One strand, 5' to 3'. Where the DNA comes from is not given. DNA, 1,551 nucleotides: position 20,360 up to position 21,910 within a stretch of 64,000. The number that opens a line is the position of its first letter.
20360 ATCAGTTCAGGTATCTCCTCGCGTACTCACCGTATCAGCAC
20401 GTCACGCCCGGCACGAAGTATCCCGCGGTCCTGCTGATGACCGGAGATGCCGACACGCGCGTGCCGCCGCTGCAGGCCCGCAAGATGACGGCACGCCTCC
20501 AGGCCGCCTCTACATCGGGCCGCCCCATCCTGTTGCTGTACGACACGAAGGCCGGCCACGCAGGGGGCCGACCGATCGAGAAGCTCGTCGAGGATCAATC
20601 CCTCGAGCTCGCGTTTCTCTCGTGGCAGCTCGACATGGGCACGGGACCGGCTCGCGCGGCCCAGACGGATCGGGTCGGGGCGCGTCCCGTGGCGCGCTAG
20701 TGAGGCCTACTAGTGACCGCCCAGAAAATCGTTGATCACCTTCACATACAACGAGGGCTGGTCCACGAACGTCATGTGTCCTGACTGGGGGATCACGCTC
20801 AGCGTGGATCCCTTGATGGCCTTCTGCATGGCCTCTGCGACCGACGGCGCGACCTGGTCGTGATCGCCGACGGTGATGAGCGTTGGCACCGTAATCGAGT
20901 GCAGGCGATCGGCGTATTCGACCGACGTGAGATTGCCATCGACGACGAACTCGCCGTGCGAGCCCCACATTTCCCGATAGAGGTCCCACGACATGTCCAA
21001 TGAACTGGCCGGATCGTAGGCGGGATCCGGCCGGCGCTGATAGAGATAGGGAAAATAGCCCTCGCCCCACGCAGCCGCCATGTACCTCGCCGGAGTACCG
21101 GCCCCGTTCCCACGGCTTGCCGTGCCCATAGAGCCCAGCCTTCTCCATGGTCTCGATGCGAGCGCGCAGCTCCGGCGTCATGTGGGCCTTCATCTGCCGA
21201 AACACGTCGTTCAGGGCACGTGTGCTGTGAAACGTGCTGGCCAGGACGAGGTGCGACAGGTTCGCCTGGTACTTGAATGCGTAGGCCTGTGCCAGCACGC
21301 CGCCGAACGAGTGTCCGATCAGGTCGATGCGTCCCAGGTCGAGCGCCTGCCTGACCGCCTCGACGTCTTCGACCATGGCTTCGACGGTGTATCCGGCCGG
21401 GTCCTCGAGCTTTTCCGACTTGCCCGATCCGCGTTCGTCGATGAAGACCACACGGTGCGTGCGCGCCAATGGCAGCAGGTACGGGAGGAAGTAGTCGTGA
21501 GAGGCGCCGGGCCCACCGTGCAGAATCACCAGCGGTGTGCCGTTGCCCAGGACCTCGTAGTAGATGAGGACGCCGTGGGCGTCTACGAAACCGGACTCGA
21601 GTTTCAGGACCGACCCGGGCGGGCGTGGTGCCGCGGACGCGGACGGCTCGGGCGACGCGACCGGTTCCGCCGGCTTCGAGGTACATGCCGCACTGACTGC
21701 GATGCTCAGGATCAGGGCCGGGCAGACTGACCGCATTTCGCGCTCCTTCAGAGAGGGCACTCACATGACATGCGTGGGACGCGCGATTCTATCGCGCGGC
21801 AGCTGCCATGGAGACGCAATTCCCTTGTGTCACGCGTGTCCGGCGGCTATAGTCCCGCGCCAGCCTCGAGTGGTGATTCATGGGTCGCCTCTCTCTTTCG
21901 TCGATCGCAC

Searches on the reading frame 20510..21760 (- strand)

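Call 37: search_protein_families(library=pfam, proteins=[window:20510-21760:-], max_evalue=0.001)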
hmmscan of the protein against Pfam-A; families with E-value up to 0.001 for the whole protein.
window:20510-21760:- (416 aa): 4 families
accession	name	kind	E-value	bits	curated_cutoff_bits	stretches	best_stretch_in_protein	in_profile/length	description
PF00561.26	Abhydrolase_1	-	1.8e-24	87.2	25.8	1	76-194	2-123/245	alpha/beta hydrolase fold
PF12697.13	Abhydrolase_6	-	1.7e-11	45.6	26.3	1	77-212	1-132/217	Alpha/beta hydrolase family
PF12146.15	Hydrolase_4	-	1.7e-09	37.8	27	1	100-197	30-136/239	Serine aminopeptidase, S33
PF00975.26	Thioesterase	-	0.00011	23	26.4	1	76-171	2-93/226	Thioesterase domain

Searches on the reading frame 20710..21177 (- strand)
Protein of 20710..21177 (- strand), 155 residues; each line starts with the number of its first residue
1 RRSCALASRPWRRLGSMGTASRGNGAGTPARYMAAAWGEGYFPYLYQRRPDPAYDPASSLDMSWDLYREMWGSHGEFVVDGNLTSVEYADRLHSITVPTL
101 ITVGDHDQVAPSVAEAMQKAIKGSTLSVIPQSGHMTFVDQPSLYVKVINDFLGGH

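Call 37: search_protein_families(library=pfam, proteins=[window:20710-21177:-], max_evalue=0.001)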
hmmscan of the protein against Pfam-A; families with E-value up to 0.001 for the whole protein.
window:20710-21177:- (155 aa): 3 families
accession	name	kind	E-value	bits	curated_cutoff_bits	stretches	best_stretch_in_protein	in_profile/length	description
PF00561.26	Abhydrolase_1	-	3.1e-06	27.5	25.8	1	59-140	200-244/245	alpha/beta hydrolase fold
PF12697.13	Abhydrolase_6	-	4.8e-06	27.8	26.3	1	28-145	102-215/217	Alpha/beta hydrolase family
PF12146.15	Hydrolase_4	-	0.00028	20.7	27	1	88-140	183-238/239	Serine aminopeptidase, S33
